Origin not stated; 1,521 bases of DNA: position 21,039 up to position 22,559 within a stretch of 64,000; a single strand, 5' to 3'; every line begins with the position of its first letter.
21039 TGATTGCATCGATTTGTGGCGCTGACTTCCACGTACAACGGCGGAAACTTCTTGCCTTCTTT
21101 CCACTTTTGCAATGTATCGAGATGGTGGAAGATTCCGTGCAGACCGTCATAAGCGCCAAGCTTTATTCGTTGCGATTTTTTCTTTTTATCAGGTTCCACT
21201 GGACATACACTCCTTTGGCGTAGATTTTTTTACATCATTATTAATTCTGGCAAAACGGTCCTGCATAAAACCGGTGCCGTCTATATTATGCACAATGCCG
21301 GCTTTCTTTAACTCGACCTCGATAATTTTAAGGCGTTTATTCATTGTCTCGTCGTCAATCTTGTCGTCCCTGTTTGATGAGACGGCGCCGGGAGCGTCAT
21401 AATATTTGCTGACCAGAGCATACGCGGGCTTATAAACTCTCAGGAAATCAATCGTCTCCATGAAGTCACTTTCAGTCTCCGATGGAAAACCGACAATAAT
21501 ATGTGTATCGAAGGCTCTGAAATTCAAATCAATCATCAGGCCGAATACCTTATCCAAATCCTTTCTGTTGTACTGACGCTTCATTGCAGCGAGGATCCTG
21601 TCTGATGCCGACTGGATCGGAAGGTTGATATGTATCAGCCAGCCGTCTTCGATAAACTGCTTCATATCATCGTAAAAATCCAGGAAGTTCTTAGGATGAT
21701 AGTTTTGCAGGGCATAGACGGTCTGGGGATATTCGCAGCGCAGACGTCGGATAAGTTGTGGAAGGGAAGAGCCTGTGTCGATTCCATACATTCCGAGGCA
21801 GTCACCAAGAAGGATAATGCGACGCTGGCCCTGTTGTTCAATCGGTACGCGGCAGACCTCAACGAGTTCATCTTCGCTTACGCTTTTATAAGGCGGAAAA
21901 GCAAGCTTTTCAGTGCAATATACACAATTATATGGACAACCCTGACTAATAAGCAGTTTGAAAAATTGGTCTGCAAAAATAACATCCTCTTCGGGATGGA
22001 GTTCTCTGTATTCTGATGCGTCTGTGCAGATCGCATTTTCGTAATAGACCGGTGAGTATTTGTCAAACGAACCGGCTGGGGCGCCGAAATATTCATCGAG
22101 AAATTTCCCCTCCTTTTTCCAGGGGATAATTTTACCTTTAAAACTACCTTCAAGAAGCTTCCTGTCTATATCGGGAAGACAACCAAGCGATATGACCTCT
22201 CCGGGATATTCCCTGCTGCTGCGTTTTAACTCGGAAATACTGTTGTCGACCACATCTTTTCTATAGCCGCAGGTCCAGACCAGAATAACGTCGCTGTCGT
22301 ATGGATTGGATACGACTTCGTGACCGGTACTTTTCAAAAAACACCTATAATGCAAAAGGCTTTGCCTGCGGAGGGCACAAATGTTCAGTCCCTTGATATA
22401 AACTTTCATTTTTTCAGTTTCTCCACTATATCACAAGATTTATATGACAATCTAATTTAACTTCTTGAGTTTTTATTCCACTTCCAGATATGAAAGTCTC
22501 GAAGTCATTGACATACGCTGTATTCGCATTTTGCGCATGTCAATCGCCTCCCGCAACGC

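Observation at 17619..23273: Three different radical SAM enzymes and two methyltransferases lie back to back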

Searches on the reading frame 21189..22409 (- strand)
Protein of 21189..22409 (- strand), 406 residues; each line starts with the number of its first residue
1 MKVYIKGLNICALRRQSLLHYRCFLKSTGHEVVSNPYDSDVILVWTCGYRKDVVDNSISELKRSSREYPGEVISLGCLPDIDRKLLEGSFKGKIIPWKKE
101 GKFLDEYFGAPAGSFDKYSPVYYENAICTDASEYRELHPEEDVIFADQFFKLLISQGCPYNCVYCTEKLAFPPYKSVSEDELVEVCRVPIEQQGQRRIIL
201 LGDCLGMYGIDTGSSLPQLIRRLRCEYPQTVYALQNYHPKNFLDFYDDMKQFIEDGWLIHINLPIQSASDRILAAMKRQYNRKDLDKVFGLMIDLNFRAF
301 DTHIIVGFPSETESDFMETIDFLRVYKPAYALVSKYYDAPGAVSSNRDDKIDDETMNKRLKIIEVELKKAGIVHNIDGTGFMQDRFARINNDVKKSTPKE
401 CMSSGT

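Call 5: search_protein_families(library=pfam, proteins=[window:21189-22409:-], max_evalue=0.01)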
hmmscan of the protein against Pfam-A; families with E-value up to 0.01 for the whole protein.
window:21189-22409:- (406 aa): 2 families
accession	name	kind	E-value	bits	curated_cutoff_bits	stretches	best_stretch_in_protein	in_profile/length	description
PF04055.27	Radical_SAM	-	6.5e-18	65.9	29.5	1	154-323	3-166/166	Radical SAM superfamily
PF00919.26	UPF0004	-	1.9e-06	28.2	27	1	24-87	22-87/98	Uncharacterized protein family UPF0004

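Call 6: search_protein_families(library=ncbifam, proteins=[window:21189-22409:-], max_evalue=0.01)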
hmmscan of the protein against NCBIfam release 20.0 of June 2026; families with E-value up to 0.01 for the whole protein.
window:21189-22409:- (406 aa): 22 families
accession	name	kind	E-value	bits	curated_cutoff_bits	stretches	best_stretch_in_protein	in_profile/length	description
TIGR00089.1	TIGR00089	subfamily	6.1e-46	157.1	251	1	20-367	18-359/429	MiaB/RimO family radical SAM methylthiotransferase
TIGR01578.1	MiaB-like-B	hypoth_equivalog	3e-44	151.4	314.7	1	2-364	1-349/421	tRNA (N(6)-L-threonylcarbamoyladenosine(37)-C(2))-methylthiotransferase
TIGR01125.1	TIGR01125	equivalog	5.2e-29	101.6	356.95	1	24-363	22-353/432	30S ribosomal protein S12 methylthiotransferase RimO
TIGR01579.1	MiaB-like-C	equivalog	3.2e-28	99.1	357.05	1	25-369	20-361/416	tRNA (N(6)-L-threonylcarbamoyladenosine(37)-C(2))-methylthiotransferase MtaB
TIGR01574.1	miaB-methiolase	equivalog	5.3e-26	91.6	355.3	1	153-365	149-364/437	tRNA (N6-isopentenyl adenosine(37)-C2)-methylthiotransferase MiaB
NF010916.0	PRK14336.1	equivalog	2.5e-18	66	606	1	153-376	129-352/418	tRNA (N6-isopentenyl adenosine(37)-C2)-methylthiotransferase MiaB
TIGR04013.1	B12_SAM_MJ_1487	hypoth_equivalog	3.7e-12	45.8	251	1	261-350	269-359/382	TIGR04013 family B12-binding domain/radical SAM domain-containing protein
TIGR04479.1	bcpD_PhpK_rSAM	subfamily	1.5e-11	43.4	600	1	263-348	347-432/504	PhpK family radical SAM P-methyltransferase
TIGR04014.1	B12_SAM_MJ_0865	equivalog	2e-08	33.5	360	1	156-324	167-334/434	methyl-coenzyme M reductase glutamine C-methyltransferase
TIGR04190.1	B12_SAM_Ta0216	equivalog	4.9e-08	32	500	1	149-325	219-393/554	TIGR04190 family B12-binding domain/radical SAM domain protein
NF006065.0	PRK08207.2-4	equivalog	1e-05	24.8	922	1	259-335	289-365/484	coproporphyrinogen III oxidase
TIGR01212.1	TIGR01212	equivalog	1.3e-05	24.5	180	1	247-323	127-202/302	tRNA modification radical SAM protein MnmL/YtqA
NF006064.0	PRK08207.2-2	equivalog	2.7e-05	23.4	504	1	260-328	263-330/465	coproporphyrinogen III oxidase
NF033712.0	B12_rSAM_KedN5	subfamily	8.1e-05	21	700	1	155-323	201-367/624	KedN5 family methylcobalamin-dependent radical SAM C-methyltransferase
NF006060.0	PRK08207.1-3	equivalog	0.00033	19.5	653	1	261-329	269-337/477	coproporphyrinogen III oxidase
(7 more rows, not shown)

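Call 9: find_encoding_contigs(protein=window:21189-22409:-, flank=10000, max_places=6)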
Protein window:21189-22409:- (406 aa): no gene with exactly this product is on record in the collection.

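Call 10: find_homologous_proteins(query=window:21189-22409:-)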
Query window:21189-22409:- (406 aa): 276 proteins with E <= 0.001 among 2617 candidates; the best 120 are listed.
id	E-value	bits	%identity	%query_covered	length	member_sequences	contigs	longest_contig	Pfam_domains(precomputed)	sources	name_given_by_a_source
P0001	8.0e-280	945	100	100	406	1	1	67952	PF04055.28,PF00919.27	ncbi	-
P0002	7.0e-206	702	73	97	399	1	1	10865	PF04055.28,PF00919.27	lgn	-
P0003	3.0e-203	693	72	97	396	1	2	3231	PF04055.28,PF00919.27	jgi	-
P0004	1.1e-198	678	71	97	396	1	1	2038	PF04055.28,PF00919.27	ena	-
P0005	2.5e-198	677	71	97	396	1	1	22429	PF04055.28,PF00919.27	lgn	-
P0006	4.6e-197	673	72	97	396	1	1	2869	PF04055.28,PF00919.27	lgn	-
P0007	7.4e-197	672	71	97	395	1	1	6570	PF04055.28,PF00919.27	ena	-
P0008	4.4e-195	666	74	90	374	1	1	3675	PF04055.28,PF00919.27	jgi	jgi:tRNA A37 methylthiotransferase MiaB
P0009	2.0e-194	664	70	97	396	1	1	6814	PF04055.28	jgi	jgi:tRNA A37 methylthiotransferase MiaB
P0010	5.4e-193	659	69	98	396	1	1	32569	PF04055.28,PF00919.27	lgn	-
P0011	1.0e-188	645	68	96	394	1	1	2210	PF04055.28,PF00919.27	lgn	-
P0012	1.1e-187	642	70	93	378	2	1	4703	PF04055.28,PF00919.27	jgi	-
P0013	1.3e-185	635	67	97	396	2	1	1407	PF04055.28,PF00919.27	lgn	-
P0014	1.4e-182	625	66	97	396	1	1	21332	PF04055.28,PF00919.27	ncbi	-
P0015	1.4e-176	605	65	97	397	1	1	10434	PF04055.28,PF00919.27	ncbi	ncbi:MAG: radical SAM protein [Mobilitalea sp.]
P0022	1.4e-141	490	53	97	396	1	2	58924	PF04055.28,PF00919.27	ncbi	-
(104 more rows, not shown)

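Call 12: find_related_loci(query=A1, collection=genome_contigs, flank=10000)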
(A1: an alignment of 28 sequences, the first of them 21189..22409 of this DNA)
Query A1 (406 aa) in genome_contigs; peptide patterns used: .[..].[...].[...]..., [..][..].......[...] (x = any residue, [..] = any of these).
95 stretches matched a pattern; 51 encode a relative of the query (tblastn E <= 1e-3); 49 distinct loci.
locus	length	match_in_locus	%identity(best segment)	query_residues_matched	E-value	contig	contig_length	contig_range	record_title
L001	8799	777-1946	57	1-390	7e-159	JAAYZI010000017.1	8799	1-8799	MAG: Deltaproteobacteria bacterium isolate AS06rmzACSIP_307 30469_AS06, whole genome shotgun sequence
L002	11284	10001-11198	60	1-395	1e-153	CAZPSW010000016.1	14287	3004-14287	MAG TPA_asm: uncultured Dehalococcoidales bacterium isolate SRP308112_co1_415 genome assembly, contig: NODE_7442_length_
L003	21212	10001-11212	47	1-404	6e-129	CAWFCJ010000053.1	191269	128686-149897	MAG: Sedimentisphaerales bacterium isolate MFD04408.bin.2.138 genome assembly, contig: contig_54413, whole genome shotgu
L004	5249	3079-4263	47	1-395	8e-128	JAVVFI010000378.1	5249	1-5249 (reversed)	MAG: Sedimentisphaerales bacterium isolate TamC13-43 NODE_378_length_5249_cov_3.543503, whole genome shotgun sequence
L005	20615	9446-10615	46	1-390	2e-119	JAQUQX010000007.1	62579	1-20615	MAG: Candidatus Methanoperedens sp. isolate STD1_6 NODE_919_length_62579_cov_17.480593_Sandtown_D1, whole genome shotgun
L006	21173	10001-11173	45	1-391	2e-119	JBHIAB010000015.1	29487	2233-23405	MAG: Candidatus Methylomirabilia bacterium isolate K_3_bin.30 NODE_327_length_29487_cov_8.421412, whole genome shotgun s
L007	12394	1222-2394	45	1-391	2e-119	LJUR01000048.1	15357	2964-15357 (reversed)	MAG: Deltaproteobacteria bacterium SM23_61 WORSMTZ_7837, whole genome shotgun sequence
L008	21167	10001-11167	45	1-390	2e-117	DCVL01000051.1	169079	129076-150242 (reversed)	MAG TPA_asm: Geobacter sp. UBA2189 UBA2189_contig_3700, whole genome shotgun sequence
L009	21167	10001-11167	44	1-390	2e-116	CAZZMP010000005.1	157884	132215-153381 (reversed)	MAG TPA_asm: uncultured Geobacter sp. isolate SRP192927_co3_443 genome assembly, contig: NODE_71_length_157884_cov_35.06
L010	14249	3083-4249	43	1-390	6e-115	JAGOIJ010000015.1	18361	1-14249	MAG: Candidatus Omnitrophota bacterium isolate Go_SlDig_bin_191 Go_SlDig_8634_length_18361_cov_4.688713, whole genome sh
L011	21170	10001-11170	43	1-390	8e-115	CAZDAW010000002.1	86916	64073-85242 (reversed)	MAG TPA_asm: uncultured Anaerolineaceae bacterium isolate SRP167436_co1_201 genome assembly, contig: NODE_245_length_869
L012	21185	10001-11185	45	1-391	2e-114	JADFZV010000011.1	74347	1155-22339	MAG: Alphaproteobacteria bacterium isolate nKLKbin1 nKLK_bin1_NODE_11_length_74347_cov_3.704163, whole genome shotgun se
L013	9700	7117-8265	44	1-384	4e-114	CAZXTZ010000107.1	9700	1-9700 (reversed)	MAG TPA_asm: uncultured Geobacteraceae bacterium isolate SRP294416_co1_167 genome assembly, contig: NODE_15759_length_97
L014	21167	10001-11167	46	1-389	6e-113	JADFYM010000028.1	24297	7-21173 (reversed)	MAG: Magnetococcales bacterium isolate nDJH8bin2 nDJH8_bin2_NODE_28_length_24297_cov_34.968970, whole genome shotgun seq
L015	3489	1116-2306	42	1-397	3e-115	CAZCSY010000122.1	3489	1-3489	MAG TPA_asm: uncultured Planctomycetia bacterium isolate binchicken_co81_68 genome assembly, contig: NODE_56237_length_3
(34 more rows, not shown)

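Call 19: find_encoding_contigs(protein=P0001, flank=3000, max_places=3)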
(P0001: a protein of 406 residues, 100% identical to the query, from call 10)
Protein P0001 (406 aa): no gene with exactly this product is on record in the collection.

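Call 27: search_solved_structures(query=A1, max_evalue=0.001)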
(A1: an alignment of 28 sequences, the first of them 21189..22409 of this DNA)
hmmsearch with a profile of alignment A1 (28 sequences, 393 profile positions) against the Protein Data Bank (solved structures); distinct sequences matched with E-value up to 0.001: 5.
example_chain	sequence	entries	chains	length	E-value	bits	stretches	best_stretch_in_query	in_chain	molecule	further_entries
4jc0_A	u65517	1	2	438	6.5e-44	153.7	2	149-363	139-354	Ribosomal protein S12 methylthiotransferase RimO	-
7mjv_A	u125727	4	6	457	8.2e-33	117.1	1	9-364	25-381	tRNA-2-methylthio-N(6)-dimethylallyladenosine synthase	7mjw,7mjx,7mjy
7mjz_A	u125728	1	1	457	1.1e-32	116.7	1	9-364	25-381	tRNA-2-methylthio-N(6)-dimethylallyladenosine synthase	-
2qgq_A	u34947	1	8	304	1.4e-32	116.4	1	150-363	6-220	Protein TM_1862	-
9ccb_A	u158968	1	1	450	5.3e-09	38.7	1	155-325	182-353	Radical SAM core domain-containing protein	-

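Call 35: find_encoding_contigs(protein=P0002, flank=10000, max_places=1)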
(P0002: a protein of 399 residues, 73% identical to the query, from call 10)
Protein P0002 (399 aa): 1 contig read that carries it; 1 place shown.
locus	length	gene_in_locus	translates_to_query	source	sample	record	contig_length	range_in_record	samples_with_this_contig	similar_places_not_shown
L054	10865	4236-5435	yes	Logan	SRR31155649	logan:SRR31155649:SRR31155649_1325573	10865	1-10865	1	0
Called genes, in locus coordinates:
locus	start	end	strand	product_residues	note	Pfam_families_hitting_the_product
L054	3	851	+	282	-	?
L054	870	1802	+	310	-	PF01073:3Beta_HSD, PF01370:Epimerase, PF04321:RmlD_sub_bind, PF05368:NmrA (weak), PF16363:GDP_Man_Dehyd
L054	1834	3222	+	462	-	PF13524:Glyco_trans_1_2, PF07719:TPR_2 (faint), PF13428:TPR_14 (faint)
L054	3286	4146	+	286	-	PF13578:Methyltransf_24 (weak)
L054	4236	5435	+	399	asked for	PF00919:UPF0004, PF04055:Radical_SAM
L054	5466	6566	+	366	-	PF04055:Radical_SAM, PF13186:SPASM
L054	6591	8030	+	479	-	PF02310:B12-binding, PF04055:Radical_SAM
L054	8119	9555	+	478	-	PF02310:B12-binding, PF04055:Radical_SAM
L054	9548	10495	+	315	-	-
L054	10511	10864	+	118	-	?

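Call 36: find_encoding_contigs(protein=P0014, flank=10000, max_places=1)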
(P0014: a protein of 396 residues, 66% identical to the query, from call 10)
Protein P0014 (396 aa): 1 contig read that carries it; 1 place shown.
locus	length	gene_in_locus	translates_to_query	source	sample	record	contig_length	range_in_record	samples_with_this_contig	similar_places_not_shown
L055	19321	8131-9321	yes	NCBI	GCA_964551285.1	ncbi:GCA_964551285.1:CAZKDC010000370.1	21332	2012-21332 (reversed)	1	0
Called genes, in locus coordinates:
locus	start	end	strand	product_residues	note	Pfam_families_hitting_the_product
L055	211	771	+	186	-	PF02357:NusG, PF00467:KOW (faint)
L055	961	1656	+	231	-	PF02348:CTP_transf_3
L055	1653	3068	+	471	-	-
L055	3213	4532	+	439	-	PF00515:TPR_1 (weak), PF07719:TPR_2 (weak), PF01436:NHL (faint)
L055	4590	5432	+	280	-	PF00456:Transketolase_N, PF13292:DXP_synthase_N (faint), PF00676:E1_dh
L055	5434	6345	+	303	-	PF02779:Transket_pyr, PF02780:Transketolase_C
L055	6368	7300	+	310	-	PF01073:3Beta_HSD, PF01370:Epimerase, PF04321:RmlD_sub_bind, PF05368:NmrA, PF16363:GDP_Man_Dehyd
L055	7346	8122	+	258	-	PF13578:Methyltransf_24 (weak)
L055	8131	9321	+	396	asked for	PF00919:UPF0004 (weak), PF04055:Radical_SAM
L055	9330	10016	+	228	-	PF02230:Abhydrolase_2 (faint), PF12146:Hydrolase_4 (faint), PF01738:DLH, PF00326:Peptidase_S9 (weak)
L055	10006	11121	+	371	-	PF04055:Radical_SAM, PF13186:SPASM (weak)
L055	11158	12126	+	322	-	-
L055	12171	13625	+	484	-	PF02310:B12-binding, PF04055:Radical_SAM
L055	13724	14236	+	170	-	PF00908:dTDP_sugar_isom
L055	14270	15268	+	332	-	PF00288:GHMP_kinases_N, PF08544:GHMP_kinases_C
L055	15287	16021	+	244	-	PF00483:NTP_transferase, PF12804:NTP_transf_3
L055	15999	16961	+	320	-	PF00535:Glycos_transf_2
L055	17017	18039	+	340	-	PF01531:Glyco_transf_11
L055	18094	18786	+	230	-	-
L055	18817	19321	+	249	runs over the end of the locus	PF03269:DUF268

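Call 37: find_encoding_contigs(protein=P0022, flank=10000, max_places=1)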
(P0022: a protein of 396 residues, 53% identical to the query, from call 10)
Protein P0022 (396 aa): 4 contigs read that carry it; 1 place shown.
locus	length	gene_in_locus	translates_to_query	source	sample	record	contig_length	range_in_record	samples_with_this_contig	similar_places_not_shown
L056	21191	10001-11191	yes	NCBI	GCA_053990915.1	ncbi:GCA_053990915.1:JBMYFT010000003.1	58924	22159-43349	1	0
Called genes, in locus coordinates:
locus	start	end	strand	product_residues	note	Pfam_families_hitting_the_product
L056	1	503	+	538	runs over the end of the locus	PF03063:Prismane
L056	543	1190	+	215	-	PF00578:AhpC-TSA, PF08534:Redoxin, PF10417:1-cysPrx_C (weak)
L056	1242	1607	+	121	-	PF00190:Cupin_1 (faint), PF07883:Cupin_2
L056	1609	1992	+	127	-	PF20393:Pro_CA_2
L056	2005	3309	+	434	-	PF09925:DUF2157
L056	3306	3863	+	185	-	PF14345:GDYXXLXY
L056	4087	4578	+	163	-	PF08279:HTH_11, PF17761:DUF1016_N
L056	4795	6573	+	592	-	PF00664:ABC_membrane, PF02463:SMC_N (faint), PF00005:ABC_tran, PF13304:AAA_21 (faint)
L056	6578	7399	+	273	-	PF13292:DXP_synthase_N (faint), PF00456:Transketolase_N, PF00676:E1_dh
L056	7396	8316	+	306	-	PF02779:Transket_pyr, PF02780:Transketolase_C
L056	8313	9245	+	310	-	PF01073:3Beta_HSD, PF01370:Epimerase, PF02719:Polysacc_synt_2, PF04321:RmlD_sub_bind, PF05368:NmrA (weak), PF16363:GDP_Man_Dehyd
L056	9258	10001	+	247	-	-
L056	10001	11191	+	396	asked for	PF00919:UPF0004, PF04055:Radical_SAM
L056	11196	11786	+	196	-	PF12146:Hydrolase_4 (faint), PF01738:DLH, PF02230:Abhydrolase_2 (weak)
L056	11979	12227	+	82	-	-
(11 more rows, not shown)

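Call 49: predict_structure(alignment_id=A1)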
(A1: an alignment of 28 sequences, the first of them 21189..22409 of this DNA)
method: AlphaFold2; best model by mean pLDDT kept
length: 406 residues; sequences in the alignment: 28
mean_pLDDT: 92.4   pTM: 0.90
mean pLDDT of the five models: 92.4, 92.3, 92.2, 91.0, 90.2
residues with pLDDT >= 90: 331; 70-90: 60; 50-70: 1; < 50: 14
segments of 3 or more residues with pLDDT < 50: 393-406
pLDDT, mean of each block of 10 residues (from residue 1): 93 90 96 95 93 92 92 95 92 89 96 93 95 92 93 95 88 94 97 97 97 98 98 97 99 99 97 96 99 98 96 98 98 92 90 95 97 86 86 46 35
secondary structure, 60 per line:
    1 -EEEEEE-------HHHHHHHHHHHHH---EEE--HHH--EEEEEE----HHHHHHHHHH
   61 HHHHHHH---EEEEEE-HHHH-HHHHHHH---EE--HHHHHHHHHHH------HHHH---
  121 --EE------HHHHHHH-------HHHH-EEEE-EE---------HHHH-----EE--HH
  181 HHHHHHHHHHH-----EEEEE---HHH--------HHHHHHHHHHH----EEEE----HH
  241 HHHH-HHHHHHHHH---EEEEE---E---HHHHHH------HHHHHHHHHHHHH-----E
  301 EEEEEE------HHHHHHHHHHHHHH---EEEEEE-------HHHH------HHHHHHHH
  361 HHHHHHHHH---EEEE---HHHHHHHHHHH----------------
elements in order: E2-7 H15-27 E31-33 E41-46 H51-67 E71-76 H78-81 H83-89 H97-107 H114-117 H131-137 H145-148 E150-153 H166-169 H179-191 E197-201 H216-226 E231-234 H239-244 H246-254 E258-262 H270-275 H282-294 E300-306 H313-326 E330-335 H343-346 H353-369 E373-376 H380-390

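Call 54: fold_search(model_id=the predicted structure, library=pdb)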
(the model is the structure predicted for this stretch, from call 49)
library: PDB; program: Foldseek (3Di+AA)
matches with E <= 10: 1706; with E <= 0.001: 93
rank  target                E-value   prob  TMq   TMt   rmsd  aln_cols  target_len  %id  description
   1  9a6d_A                4.0e-24  1.00  0.71  0.65   4.9       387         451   20  Integrative model of MTAB-YVFG by crosslinking MS and deep learning (released 2024-09-18)
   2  7mjv_A                3.5e-22  1.00  0.70  0.65   6.7       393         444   21  MiaB in the complex with s-adenosylmethionine and RNA (released 2021-09-15)
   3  7mjz                  4.1e-22  1.00  0.69  0.64   6.9       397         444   21  The structure of MiaB with pentasulfide bridge (released 2021-09-15)
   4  7mjy_A                9.1e-22  1.00  0.70  0.64   6.4       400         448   20  MiaB in the complex with s-adenosyl-L-homocysteine and RNA (released 2021-09-15)
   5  7mjw_A                7.5e-21  1.00  0.71  0.65   6.7       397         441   20  Methylated MiaB in the complex with 5'-deoxyadenosine, methionine and RNA (released 2021-09-15)
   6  7mjx_A                6.5e-20  1.00  0.70  0.64   6.5       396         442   21  MiaB in the complex with 5'-deoxyadenosine, methionine and RNA (released 2021-09-15)
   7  4jc0_A                5.1e-19  1.00  0.70  0.67   4.6       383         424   23  Crystal structure of Thermotoga maritima holo RimO in complex with pentasulfide, Northeast Structural Genomics Consort (released 2013-04-10)
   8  4jc0_B                2.7e-18  1.00  0.69  0.67   4.6       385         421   22  Crystal structure of Thermotoga maritima holo RimO in complex with pentasulfide, Northeast Structural Genomics Consort (released 2013-04-10)
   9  9ccb                  2.2e-16  1.00  0.65  0.63   7.7       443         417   16  X-ray crystal structure of methyl-coenzyme M reductase glutamine methylase (MgmA) from Methanothermobacter marburgensis  (released 2025-01-01)
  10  2qgq_B                2.5e-12  1.00  0.45  0.66   2.2       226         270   23  Crystal structure of TM_1862 from Thermotoga maritima. Northeast Structural Genomics Consortium target VR77 (released 2007-07-17)
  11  6wte_A                2.5e-12  1.00  0.57  0.43   9.2       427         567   12  Structure of radical S-adenosylmethionine methyltransferase, TsrM, from Kitasatospora setae with cobalamin and [4Fe-4S (released 2020-12-23)
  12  6fd2_B                2.5e-12  1.00  0.59  0.54  10.3       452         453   12  Radical SAM 1,2-diol dehydratase AprD4 in complex with its substrate paromamine (released 2018-01-17)
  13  2qgq_C                2.8e-12  1.00  0.42  0.63   2.2       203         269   24  Crystal structure of TM_1862 from Thermotoga maritima. Northeast Structural Genomics Consortium target VR77 (released 2007-07-17)
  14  6wtf_B                3.6e-12  1.00  0.58  0.45   5.7       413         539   14  Structure of radical S-adenosylmethionine methyltransferase, TsrM, from Kitasatospora setae with tryptophan substrate  (released 2020-12-23)
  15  6wte_B                5.5e-12  1.00  0.58  0.46   9.2       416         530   12  Structure of radical S-adenosylmethionine methyltransferase, TsrM, from Kitasatospora setae with cobalamin and [4Fe-4S (released 2020-12-23)
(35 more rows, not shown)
